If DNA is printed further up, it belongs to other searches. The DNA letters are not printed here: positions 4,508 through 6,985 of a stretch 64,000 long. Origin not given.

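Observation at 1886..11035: Divergent tailoring operons consistent with synthesis of a modified lipid-linked sugar donor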

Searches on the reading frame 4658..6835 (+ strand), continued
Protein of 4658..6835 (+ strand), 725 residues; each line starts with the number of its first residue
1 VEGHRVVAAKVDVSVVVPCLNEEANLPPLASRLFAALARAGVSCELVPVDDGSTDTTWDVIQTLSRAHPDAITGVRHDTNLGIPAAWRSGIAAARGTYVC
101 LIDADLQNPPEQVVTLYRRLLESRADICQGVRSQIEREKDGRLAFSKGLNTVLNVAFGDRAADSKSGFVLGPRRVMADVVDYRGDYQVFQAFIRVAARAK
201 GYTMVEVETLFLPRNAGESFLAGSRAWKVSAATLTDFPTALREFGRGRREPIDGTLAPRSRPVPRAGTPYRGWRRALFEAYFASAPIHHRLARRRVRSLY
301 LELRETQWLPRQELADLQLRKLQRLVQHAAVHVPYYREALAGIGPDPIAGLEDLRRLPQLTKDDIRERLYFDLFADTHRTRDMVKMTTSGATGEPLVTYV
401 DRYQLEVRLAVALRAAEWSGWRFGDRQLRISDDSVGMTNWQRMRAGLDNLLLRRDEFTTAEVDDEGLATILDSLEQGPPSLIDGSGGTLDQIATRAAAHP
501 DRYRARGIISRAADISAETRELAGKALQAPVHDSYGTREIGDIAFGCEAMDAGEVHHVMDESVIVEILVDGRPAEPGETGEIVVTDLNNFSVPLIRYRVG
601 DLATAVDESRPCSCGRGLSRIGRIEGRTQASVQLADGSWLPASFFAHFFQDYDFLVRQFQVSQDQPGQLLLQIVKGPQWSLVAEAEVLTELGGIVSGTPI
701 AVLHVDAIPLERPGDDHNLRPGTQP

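Call 61: search_protein_families(library=pfam, proteins=[L008:12196-13641:+, L009:2413-3774:+, L010:12342-15827:+, L014:12981-14789:+, L016:13661-15262:+, L017:2998-5244:+, L023:12169-12957:+, L026:2324-3232:+, L088:12199-13986:+, L015:12190-12915:+], max_evalue=0.01)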
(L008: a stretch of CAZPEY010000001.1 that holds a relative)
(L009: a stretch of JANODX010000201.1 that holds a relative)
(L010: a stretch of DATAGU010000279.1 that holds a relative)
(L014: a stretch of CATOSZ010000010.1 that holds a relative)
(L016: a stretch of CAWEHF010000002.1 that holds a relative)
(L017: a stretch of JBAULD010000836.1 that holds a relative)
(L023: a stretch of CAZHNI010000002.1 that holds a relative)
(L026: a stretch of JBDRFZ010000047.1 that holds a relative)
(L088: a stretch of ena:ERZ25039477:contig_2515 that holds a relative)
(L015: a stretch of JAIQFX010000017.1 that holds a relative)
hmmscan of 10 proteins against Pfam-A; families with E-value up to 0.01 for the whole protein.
L008:12196-13641:+ (482 aa): 1 family
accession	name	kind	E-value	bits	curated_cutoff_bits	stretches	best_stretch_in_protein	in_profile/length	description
PF04015.17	DUF362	-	1.4e-26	94.3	24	1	201-415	59-199/200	Domain of unknown function (DUF362)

L009:2413-3774:+ (454 aa): 1 family
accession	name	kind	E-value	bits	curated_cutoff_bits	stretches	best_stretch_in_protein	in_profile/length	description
PF00557.29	Peptidase_M24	-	1.1e-13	51.9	23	1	213-433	2-204/208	Metallopeptidase family M24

L010:12342-15827:+ (1162 aa): 7 families
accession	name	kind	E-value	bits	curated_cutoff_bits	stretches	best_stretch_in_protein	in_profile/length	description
PF00580.27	UvrD-helicase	-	6.1e-63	213.5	23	1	543-794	1-270/271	UvrD/REP helicase N-terminal domain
PF13361.12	UvrD_C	-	2e-32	113.4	25.6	2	1028-1115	264-348/350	UvrD-like helicase C-terminal domain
PF13245.12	AAA_19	-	1.7e-25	90.2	25.1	1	550-780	4-134/134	AAA domain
PF13538.12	UvrD_C_2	-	5.7e-10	39.4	27.4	2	1092-1113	31-52/52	UvrD-like helicase C-terminal domain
PF13604.12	AAA_30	-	3.5e-07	30.6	27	1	542-678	1-112/191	AAA domain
PF01443.25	Viral_helicase1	-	0.00012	22.4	21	0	1051-1112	177-226/228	Viral superfamily 1 RNA helicase core domain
PF13401.12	AAA_22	-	0.0052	17.5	27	0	556-656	6-95/130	AAA domain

L014:12981-14789:+ (603 aa): 0 families

L016:13661-15262:+ (534 aa): 1 family
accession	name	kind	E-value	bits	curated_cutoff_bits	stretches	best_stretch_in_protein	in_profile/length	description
PF13231.12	PMT_2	-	1.6e-10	41.9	26.1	1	86-224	2-145/160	Dolichyl-phosphate-mannose-protein mannosyltransferase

L017:2998-5244:+ (749 aa): 0 families

L023:12169-12957:+ (263 aa): 13 families
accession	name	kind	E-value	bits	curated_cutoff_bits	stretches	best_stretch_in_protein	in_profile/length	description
PF08241.18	Methyltransf_11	-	7.3e-23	81.5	21.2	1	48-139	1-94/95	Methyltransferase domain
PF13649.12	Methyltransf_25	-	3.1e-18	66.7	27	1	48-136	2-97/97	Methyltransferase domain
PF13847.12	Methyltransf_31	-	6.9e-17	61.9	27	1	44-140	4-109/145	Methyltransferase domain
PF08242.18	Methyltransf_12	-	2.6e-13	51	30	1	48-138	1-98/98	Methyltransferase domain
PF13489.12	Methyltransf_23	-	1.2e-12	48.3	27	1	41-214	20-159/164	Methyltransferase domain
PF01209.24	Ubie_methyltran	-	1.8e-08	34.4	20.1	1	42-139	46-150/233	ubiE/COQ5 methyltransferase family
PF08003.17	Methyltransf_9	-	1.2e-06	28.2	23.8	1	41-143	113-220/315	Protein of unknown function (DUF1698)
PF06325.19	PrmA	-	0.00011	22.3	22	1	42-137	160-255/296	Ribosomal protein L11 methyltransferase (PrmA)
PF01728.25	FtsJ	-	0.00022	21.6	24.1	1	43-115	21-101/181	FtsJ-like methyltransferase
PF07021.18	MetW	-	0.00048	20.3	21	1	44-133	14-103/193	Methionine biosynthesis protein MetW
PF20922.3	Anamorsin_N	-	0.00049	20.3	27.1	1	96-140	42-87/163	Anamorsin, N-terminal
PF02353.26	CMAS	-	0.0038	17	27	1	43-140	62-164/273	Mycolic acid cyclopropane synthetase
PF05148.21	Methyltransf_8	-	0.0042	17.4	27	1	47-140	76-156/219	Hypothetical methyltransferase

L026:2324-3232:+ (303 aa): 8 families
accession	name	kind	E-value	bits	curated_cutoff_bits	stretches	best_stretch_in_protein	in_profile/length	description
PF08241.18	Methyltransf_11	-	1.1e-19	71.2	21.2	1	88-179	2-95/95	Methyltransferase domain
PF13649.12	Methyltransf_25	-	1.9e-16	61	27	1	88-175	3-97/97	Methyltransferase domain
PF13847.12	Methyltransf_31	-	2.9e-16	59.9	27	1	83-180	4-110/145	Methyltransferase domain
PF13489.12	Methyltransf_23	-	2.1e-12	47.5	27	1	82-199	22-124/164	Methyltransferase domain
PF08242.18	Methyltransf_12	-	2.7e-11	44.5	30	1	89-177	3-98/98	Methyltransferase domain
PF01209.24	Ubie_methyltran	-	1.5e-06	28.2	20.1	1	121-179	91-151/233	ubiE/COQ5 methyltransferase family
PF20922.3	Anamorsin_N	-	0.00055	20.1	27.1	1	139-179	46-87/163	Anamorsin, N-terminal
PF08003.17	Methyltransf_9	-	0.0014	18.1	23.8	1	82-181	115-219/315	Protein of unknown function (DUF1698)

L088:12199-13986:+ (595 aa): 0 families

L015:12190-12915:+ (242 aa): 12 families
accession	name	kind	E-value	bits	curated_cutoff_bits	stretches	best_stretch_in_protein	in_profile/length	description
PF13489.12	Methyltransf_23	-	7e-17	62.1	27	1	27-164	5-152/164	Methyltransferase domain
PF08242.18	Methyltransf_12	-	1.7e-16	61.2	30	1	44-135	1-98/98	Methyltransferase domain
PF08241.18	Methyltransf_11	-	8.4e-15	55.6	21.2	1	44-137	1-95/95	Methyltransferase domain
PF13649.12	Methyltransf_25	-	4.3e-13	50.2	27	1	44-133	2-97/97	Methyltransferase domain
PF13847.12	Methyltransf_31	-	1.6e-12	47.8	27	1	42-149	6-127/145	Methyltransferase domain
PF05401.17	NodS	-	3.1e-09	37.4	24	1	30-153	34-157/201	Nodulation protein S (NodS)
PF02353.26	CMAS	-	2e-06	27.7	27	1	41-146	64-173/273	Mycolic acid cyclopropane synthetase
PF01209.24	Ubie_methyltran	-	4.6e-06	26.6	20.1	1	28-137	36-151/233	ubiE/COQ5 methyltransferase family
PF05175.20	MTS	-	0.00093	19.3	23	1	39-109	31-105/170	Methyltransferase small domain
PF07021.18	MetW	-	0.00098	19.2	21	1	41-140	15-110/193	Methionine biosynthesis protein MetW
PF13679.12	Methyltransf_32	-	0.0041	17.5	27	1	31-91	17-81/143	Methyltransferase domain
PF03291.22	mRNA_G-N7_MeTrfase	-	0.0095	15.5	26.6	0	40-88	62-108/315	mRNA (guanine-N(7))-methyltransferase domain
